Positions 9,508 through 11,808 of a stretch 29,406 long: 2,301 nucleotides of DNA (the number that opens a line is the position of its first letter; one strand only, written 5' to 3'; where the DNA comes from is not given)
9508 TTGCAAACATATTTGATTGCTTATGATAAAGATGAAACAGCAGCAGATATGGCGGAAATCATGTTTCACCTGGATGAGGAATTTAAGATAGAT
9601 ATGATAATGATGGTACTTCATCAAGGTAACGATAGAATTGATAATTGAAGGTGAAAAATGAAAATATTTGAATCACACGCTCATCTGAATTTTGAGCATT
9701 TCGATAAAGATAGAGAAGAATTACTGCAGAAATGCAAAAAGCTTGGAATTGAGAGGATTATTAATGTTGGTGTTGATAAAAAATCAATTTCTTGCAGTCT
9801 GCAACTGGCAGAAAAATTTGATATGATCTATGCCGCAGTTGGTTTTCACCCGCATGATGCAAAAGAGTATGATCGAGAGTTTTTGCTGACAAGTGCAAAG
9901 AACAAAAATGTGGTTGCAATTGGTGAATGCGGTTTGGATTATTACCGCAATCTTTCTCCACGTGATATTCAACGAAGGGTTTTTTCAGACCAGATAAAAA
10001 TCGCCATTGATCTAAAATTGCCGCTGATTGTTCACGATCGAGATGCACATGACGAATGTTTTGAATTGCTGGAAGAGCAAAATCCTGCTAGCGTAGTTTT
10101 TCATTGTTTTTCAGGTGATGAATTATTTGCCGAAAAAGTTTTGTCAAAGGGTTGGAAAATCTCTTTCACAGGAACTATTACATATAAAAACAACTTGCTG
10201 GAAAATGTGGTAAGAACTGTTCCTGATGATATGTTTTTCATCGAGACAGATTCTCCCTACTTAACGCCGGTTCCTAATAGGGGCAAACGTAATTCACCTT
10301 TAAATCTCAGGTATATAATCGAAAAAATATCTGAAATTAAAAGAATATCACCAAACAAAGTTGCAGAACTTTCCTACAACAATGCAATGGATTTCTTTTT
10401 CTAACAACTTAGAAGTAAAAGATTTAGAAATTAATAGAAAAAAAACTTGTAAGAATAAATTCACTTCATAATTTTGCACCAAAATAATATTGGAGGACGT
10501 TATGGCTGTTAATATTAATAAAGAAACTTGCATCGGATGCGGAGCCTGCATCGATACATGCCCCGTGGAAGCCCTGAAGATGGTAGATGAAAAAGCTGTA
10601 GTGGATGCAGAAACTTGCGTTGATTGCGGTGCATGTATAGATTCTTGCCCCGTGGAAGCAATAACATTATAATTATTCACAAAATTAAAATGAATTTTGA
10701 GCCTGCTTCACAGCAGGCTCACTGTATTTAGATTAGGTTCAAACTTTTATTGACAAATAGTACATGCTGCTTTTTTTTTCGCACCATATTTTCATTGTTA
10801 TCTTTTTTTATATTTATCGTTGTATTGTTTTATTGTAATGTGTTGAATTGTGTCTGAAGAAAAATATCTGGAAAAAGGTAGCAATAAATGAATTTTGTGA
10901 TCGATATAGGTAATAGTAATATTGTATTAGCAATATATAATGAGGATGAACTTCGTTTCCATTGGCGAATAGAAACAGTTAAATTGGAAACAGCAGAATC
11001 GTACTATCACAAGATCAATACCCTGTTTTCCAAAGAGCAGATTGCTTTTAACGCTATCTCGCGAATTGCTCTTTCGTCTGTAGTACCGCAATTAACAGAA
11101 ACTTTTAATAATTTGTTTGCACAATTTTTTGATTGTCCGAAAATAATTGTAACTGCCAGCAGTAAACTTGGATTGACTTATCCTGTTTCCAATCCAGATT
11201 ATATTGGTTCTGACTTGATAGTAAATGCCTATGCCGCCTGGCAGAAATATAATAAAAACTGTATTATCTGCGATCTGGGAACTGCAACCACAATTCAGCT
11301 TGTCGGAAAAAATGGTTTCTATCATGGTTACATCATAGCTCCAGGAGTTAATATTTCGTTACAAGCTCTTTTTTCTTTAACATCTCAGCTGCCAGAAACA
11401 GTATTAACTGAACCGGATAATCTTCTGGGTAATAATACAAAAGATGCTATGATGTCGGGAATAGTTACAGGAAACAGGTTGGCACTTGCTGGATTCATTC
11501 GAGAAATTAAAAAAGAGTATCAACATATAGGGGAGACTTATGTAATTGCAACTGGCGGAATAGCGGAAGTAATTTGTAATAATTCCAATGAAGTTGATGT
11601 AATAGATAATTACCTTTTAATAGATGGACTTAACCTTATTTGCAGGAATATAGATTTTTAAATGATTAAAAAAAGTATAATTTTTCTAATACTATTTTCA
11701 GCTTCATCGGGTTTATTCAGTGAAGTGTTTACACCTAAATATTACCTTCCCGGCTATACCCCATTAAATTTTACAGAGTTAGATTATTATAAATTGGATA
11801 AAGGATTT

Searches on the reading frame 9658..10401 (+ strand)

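Call 15: search_protein_families(library=pfam, proteins=[window:9658-10401:+], max_evalue=0.001)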
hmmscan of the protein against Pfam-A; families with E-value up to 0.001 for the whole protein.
window:9658-10401:+ (248 aa): 1 family
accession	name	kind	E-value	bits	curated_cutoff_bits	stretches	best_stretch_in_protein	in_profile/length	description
PF01026.27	TatD_DNase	-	1.4e-77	260.9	27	1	6-247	3-252/253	TatD related DNase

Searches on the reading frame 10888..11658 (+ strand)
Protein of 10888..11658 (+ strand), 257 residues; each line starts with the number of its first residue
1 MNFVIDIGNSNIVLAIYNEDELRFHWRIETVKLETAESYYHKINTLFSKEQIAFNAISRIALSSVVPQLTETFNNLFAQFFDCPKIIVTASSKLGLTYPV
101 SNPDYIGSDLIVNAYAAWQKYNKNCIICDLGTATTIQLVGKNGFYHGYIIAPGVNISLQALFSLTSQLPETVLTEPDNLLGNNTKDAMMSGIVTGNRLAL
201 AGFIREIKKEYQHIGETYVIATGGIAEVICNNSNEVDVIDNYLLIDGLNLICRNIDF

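Call 15: search_protein_families(library=pfam, proteins=[window:10888-11658:+], max_evalue=0.001)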
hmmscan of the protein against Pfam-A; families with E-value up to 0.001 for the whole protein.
window:10888-11658:+ (257 aa): 1 family
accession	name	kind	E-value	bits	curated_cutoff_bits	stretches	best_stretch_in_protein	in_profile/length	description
PF03309.20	Pan_kinase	-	3.2e-57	194.1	24.7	1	3-205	2-204/205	Type III pantothenate kinase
